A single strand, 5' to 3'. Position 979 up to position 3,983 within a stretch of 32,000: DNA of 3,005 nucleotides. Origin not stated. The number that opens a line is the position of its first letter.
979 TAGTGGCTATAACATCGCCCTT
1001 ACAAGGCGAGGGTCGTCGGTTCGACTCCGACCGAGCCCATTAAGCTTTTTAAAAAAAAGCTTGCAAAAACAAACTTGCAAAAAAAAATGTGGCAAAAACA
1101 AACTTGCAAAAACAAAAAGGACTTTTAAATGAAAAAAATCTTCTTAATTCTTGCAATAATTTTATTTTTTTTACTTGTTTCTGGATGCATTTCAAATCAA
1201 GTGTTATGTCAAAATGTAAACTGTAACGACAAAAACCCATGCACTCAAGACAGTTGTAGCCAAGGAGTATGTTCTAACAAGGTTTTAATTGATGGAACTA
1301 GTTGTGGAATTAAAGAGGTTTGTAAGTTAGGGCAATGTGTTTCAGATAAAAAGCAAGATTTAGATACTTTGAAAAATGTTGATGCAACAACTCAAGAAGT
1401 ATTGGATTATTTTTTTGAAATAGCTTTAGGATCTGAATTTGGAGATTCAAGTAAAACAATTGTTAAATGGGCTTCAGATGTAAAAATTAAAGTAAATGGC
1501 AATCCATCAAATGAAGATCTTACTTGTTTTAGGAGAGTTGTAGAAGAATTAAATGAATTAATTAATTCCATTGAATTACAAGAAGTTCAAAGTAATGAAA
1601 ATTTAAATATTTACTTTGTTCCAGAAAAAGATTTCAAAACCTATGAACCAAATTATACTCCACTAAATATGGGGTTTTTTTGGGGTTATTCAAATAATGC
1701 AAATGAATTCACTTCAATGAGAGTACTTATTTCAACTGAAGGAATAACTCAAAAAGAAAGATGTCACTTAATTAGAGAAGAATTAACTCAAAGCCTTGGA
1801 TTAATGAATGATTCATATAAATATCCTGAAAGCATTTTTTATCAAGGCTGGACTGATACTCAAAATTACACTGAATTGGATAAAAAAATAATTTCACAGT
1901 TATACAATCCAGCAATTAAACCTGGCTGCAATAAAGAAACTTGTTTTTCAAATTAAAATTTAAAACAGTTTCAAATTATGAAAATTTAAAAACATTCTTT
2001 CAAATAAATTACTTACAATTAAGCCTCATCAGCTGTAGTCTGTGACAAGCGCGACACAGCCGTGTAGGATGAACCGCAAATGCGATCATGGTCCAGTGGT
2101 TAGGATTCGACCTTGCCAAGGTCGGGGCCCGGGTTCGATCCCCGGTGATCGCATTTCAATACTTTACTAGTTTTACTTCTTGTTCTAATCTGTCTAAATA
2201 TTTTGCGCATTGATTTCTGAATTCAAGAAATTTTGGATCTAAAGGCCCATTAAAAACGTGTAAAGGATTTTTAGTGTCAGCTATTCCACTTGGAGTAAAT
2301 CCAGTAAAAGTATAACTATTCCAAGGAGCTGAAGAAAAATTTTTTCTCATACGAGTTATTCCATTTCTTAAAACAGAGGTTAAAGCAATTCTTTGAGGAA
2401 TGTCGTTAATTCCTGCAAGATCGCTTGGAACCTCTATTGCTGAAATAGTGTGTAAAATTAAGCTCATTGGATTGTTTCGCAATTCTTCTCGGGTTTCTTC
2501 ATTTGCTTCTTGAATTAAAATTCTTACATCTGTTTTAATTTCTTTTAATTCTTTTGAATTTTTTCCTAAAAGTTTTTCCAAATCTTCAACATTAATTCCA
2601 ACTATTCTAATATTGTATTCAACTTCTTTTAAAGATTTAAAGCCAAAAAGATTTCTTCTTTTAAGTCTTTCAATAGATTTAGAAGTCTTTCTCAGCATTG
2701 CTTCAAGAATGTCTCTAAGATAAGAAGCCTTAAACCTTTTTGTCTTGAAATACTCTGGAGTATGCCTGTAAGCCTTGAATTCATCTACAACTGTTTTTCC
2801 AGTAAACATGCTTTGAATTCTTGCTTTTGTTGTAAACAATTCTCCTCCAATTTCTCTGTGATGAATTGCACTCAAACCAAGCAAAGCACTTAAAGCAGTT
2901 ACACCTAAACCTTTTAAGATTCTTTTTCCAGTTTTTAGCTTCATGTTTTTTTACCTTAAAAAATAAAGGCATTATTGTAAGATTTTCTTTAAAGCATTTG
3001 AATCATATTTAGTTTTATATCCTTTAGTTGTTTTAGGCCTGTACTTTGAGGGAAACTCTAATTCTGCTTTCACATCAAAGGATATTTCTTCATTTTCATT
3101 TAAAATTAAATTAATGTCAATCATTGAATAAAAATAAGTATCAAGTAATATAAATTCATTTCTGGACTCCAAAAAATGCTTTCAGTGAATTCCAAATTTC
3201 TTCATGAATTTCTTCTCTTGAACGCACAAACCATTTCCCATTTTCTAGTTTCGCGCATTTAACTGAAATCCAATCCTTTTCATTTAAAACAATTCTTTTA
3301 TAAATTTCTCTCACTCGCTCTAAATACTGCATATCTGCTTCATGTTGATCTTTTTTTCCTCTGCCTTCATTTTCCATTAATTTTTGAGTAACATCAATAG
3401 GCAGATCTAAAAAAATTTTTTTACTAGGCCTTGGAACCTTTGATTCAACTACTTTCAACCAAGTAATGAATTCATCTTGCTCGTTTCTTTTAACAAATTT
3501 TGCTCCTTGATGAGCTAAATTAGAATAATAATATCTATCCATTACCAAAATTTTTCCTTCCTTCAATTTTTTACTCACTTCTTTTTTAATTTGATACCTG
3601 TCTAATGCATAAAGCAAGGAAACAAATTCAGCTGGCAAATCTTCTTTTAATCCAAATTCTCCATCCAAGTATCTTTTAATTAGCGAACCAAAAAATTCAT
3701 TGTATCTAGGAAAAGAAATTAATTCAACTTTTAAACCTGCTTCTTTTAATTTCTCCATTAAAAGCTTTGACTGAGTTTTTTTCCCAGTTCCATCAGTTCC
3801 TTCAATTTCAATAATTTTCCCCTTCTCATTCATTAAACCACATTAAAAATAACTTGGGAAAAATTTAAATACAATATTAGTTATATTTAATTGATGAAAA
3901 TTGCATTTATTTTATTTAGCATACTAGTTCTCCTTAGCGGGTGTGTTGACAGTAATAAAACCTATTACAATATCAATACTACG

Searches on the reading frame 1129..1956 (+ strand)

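Call 35: search_protein_families(library=pfam, proteins=[window:1129-1956:+], max_evalue=0.001)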
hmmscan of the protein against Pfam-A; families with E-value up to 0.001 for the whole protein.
window:1129-1956:+ (275 aa): 2 families
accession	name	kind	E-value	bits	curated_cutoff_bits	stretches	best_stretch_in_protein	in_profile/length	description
PF11150.13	DUF2927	-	2.5e-35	122.9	26.2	1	90-270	3-198/206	Protein of unknown function (DUF2927)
PF00526.23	Dicty_CTDC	-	0.00033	20.8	27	1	31-49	1-20/24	Dictyostelium (slime mold) repeat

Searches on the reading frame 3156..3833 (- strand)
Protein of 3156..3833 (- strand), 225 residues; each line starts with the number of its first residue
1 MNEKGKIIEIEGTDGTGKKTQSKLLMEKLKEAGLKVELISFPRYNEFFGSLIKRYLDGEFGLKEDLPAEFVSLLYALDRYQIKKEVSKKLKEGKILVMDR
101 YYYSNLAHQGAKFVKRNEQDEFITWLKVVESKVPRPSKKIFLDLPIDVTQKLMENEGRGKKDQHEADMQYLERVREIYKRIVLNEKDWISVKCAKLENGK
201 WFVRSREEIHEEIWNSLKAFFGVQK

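Call 35: search_protein_families(library=pfam, proteins=[window:3156-3833:-], max_evalue=0.001)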
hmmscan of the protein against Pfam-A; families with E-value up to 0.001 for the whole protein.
window:3156-3833:- (225 aa): 2 families
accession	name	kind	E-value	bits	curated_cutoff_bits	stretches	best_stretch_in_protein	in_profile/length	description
PF02223.23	Thymidylate_kin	-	6.9e-29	101.3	27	1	10-192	1-173/185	Thymidylate kinase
PF01712.25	dNK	-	1.5e-07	31.8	27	1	8-215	1-199/203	Deoxynucleoside kinase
